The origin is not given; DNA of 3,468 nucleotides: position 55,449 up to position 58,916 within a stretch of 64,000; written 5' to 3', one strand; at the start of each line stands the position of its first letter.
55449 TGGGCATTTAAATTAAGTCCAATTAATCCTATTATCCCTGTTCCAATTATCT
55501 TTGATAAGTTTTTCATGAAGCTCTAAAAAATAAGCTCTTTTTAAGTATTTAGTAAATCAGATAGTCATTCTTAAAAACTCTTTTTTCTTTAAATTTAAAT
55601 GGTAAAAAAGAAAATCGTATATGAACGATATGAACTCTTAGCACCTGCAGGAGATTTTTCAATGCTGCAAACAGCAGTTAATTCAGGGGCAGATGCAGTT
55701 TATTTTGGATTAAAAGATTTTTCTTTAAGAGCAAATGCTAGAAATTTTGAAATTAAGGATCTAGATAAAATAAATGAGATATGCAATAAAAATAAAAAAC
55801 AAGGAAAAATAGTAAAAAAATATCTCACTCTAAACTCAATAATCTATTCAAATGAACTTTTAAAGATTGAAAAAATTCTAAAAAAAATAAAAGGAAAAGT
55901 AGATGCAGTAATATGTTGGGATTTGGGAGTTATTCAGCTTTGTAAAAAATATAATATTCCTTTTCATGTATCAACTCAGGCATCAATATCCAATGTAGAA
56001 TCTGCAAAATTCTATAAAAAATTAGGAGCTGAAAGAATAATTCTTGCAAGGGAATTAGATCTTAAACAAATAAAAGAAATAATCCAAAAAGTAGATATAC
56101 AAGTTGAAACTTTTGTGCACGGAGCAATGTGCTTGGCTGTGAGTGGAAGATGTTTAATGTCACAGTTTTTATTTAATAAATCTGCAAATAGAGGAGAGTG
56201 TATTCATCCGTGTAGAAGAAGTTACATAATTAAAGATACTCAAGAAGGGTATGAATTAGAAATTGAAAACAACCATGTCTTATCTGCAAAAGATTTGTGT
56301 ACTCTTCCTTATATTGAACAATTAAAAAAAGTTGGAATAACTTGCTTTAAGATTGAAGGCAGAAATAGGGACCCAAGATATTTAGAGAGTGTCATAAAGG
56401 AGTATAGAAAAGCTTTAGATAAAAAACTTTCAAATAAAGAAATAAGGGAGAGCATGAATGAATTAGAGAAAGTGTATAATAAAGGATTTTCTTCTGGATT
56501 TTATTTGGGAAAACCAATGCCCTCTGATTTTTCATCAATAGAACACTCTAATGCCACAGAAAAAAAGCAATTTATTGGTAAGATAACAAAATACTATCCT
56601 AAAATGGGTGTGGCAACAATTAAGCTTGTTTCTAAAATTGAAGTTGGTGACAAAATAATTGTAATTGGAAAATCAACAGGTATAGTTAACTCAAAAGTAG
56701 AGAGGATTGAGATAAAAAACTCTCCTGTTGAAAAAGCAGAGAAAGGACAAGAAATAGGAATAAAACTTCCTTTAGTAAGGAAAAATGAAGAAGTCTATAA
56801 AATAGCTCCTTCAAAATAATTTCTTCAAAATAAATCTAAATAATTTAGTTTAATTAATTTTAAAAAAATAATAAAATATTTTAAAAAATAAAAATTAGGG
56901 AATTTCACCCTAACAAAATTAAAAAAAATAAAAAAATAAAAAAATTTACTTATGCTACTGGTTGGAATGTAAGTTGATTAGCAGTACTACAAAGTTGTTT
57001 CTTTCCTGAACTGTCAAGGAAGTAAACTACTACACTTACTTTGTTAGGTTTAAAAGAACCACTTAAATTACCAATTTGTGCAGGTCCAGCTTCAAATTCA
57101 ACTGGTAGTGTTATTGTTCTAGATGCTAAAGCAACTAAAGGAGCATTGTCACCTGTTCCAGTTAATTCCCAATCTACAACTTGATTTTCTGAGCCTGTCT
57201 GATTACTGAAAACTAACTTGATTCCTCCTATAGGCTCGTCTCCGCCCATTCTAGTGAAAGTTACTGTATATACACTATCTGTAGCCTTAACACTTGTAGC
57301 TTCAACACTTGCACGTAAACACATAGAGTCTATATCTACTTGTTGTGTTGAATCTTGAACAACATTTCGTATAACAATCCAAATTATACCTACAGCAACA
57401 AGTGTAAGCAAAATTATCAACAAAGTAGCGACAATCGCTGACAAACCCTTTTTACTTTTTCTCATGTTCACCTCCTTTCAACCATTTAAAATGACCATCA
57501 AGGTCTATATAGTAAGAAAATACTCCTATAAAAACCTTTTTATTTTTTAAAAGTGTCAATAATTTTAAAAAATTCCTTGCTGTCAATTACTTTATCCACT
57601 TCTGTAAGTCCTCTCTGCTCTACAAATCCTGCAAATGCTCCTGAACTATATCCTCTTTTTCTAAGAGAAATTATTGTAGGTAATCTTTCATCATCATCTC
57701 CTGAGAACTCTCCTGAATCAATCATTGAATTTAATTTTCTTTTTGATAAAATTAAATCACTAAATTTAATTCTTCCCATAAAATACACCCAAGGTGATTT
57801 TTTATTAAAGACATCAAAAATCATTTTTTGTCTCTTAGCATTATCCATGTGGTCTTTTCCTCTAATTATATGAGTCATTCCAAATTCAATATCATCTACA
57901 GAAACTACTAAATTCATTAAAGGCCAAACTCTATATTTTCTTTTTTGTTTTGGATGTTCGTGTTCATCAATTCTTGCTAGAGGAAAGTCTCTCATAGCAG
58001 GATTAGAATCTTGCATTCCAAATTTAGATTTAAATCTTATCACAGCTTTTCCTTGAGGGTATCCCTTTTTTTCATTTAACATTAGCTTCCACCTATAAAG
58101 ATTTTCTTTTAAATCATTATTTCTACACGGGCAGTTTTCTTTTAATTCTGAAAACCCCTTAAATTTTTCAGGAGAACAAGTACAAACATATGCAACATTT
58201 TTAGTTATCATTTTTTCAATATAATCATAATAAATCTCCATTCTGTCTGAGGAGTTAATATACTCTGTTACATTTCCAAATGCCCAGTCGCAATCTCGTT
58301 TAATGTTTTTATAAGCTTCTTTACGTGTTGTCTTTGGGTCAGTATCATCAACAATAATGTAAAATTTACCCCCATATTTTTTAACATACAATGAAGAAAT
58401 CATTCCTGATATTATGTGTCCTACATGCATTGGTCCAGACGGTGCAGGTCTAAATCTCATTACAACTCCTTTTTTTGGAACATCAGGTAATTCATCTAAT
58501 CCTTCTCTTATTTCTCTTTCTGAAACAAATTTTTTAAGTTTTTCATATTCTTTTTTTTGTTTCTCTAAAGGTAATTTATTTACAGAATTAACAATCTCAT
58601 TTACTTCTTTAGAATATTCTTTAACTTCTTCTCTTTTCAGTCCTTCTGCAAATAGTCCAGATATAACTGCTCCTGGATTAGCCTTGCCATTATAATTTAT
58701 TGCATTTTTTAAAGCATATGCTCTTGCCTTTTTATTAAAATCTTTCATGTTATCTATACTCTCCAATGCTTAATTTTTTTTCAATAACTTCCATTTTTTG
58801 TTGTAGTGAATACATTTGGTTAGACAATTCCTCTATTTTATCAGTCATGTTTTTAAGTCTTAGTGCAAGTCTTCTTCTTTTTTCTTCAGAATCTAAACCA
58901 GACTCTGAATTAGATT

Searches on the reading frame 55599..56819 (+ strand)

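Call 37: search_protein_families(library=pfam, proteins=[window:55599-56819:+], max_evalue=0.00001)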
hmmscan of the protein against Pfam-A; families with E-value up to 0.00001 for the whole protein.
window:55599-56819:+ (406 aa): 1 family
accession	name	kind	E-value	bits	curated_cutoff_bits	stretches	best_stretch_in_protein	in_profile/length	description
PF01136.24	Peptidase_U32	-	1.2e-76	257.4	22.4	1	90-306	4-231/233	Peptidase family U32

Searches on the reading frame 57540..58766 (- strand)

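Call 37: search_protein_families(library=pfam, proteins=[window:57540-58766:-], max_evalue=0.00001)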
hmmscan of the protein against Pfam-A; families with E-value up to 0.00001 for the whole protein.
window:57540-58766:- (408 aa): 1 family
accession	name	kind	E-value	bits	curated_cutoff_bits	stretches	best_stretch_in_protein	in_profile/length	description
PF00749.27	tRNA-synt_1c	-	3.6e-56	190.8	23.4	1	101-395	2-299/314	tRNA synthetases class I (E and Q), catalytic domain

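Call 52: search_protein_families(library=ncbifam, proteins=[window:57540-58766:-], max_evalue=1e-8)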
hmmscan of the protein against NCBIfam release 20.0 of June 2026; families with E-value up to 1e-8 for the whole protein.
window:57540-58766:- (408 aa): 10 families
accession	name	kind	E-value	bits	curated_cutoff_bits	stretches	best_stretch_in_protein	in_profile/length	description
NF003169.0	PRK04156.1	equivalog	3.6e-120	402.3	516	1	8-399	3-398/567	glutamate--tRNA ligase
TIGR00463.1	gltX_arch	equivalog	2.9e-98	329.8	401.75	1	15-400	6-390/560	glutamate--tRNA ligase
TIGR00440.1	glnS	equivalog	1.9e-47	162.3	425.8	1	102-399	2-301/524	glutamine--tRNA ligase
NF011291.0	PRK14703.1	equivalog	3.9e-44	151.1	681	1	97-398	28-332/769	glutamine--tRNA ligase/YqeY domain fusion protein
TIGR00464.1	gltX_bact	equivalog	5.7e-31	107.9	289.95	1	101-349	2-251/470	glutamate--tRNA ligase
NF004314.0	PRK05710.1-3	equivalog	2.9e-28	99.1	256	1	101-326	7-218/297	tRNA glutamyl-Q(34) synthetase GluQRS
TIGR03838.1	queuosine_YadB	equivalog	1.3e-27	96.9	276.7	1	102-327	2-216/272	tRNA glutamyl-Q(34) synthetase GluQRS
NF004315.1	PRK05710.1-4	equivalog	1.3e-20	73.9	250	1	103-327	1-234/274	tRNA glutamyl-Q(34) synthetase GluQRS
NF004313.0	PRK05710.1-2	equivalog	4e-19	68.9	380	1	102-318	6-219/299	tRNA glutamyl-Q(34) synthetase GluQRS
NF004312.0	PRK05710.1-1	equivalog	5.4e-17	62.1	453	1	101-325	14-221/306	tRNA glutamyl-Q(34) synthetase GluQRS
